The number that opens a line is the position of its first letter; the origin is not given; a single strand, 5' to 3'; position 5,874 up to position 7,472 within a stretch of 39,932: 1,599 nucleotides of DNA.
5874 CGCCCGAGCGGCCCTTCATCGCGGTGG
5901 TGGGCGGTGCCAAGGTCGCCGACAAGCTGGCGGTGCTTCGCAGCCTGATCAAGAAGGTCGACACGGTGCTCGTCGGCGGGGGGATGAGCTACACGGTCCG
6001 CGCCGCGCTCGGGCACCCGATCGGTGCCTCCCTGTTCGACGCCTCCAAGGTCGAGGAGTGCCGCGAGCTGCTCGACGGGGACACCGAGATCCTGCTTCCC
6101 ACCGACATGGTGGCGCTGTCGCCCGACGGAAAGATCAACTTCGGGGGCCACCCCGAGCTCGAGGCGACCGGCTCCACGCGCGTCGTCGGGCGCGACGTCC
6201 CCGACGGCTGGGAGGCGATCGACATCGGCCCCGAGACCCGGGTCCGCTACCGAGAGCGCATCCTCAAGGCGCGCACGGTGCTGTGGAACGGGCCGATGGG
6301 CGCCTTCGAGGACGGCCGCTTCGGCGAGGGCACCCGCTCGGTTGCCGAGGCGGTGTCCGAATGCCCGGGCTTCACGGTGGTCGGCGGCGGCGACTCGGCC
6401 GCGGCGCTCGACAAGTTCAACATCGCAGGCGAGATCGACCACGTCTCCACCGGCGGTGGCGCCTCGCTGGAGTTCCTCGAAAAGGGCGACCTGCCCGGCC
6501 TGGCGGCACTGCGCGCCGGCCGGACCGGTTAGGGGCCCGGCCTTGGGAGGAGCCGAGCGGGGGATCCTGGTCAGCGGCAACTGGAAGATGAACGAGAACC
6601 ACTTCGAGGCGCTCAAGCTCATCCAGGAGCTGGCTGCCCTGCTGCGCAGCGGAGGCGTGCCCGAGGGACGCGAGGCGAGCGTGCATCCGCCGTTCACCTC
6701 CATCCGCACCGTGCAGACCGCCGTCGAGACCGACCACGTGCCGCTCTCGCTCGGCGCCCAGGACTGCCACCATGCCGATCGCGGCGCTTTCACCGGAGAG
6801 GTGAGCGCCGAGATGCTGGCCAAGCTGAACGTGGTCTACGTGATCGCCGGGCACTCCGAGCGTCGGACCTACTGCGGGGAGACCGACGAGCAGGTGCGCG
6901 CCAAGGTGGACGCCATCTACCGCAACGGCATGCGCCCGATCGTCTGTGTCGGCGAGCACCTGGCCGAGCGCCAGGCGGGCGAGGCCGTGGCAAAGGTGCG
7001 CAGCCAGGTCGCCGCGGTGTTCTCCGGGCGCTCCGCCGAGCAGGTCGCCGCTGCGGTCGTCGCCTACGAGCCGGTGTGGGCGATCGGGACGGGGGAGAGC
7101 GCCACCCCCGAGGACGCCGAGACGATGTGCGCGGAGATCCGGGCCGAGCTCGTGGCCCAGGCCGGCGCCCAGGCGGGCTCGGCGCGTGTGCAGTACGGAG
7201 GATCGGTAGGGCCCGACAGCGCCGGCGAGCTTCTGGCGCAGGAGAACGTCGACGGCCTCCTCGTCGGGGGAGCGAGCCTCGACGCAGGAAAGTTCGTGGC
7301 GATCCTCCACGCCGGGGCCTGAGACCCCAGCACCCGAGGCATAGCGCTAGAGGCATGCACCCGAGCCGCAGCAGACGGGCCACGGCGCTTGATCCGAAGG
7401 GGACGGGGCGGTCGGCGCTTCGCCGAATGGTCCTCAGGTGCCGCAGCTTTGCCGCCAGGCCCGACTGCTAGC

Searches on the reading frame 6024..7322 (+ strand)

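Call 47: search_protein_families(library=pfam, proteins=[window:6024-7322:+])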
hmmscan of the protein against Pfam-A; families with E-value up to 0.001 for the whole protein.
window:6024-7322:+ (432 aa): 1 family
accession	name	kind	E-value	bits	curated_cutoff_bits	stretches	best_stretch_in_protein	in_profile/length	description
PF00121.24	TIM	-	1.7e-84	283.6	20.1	1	182-429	2-243/245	Triosephosphate isomerase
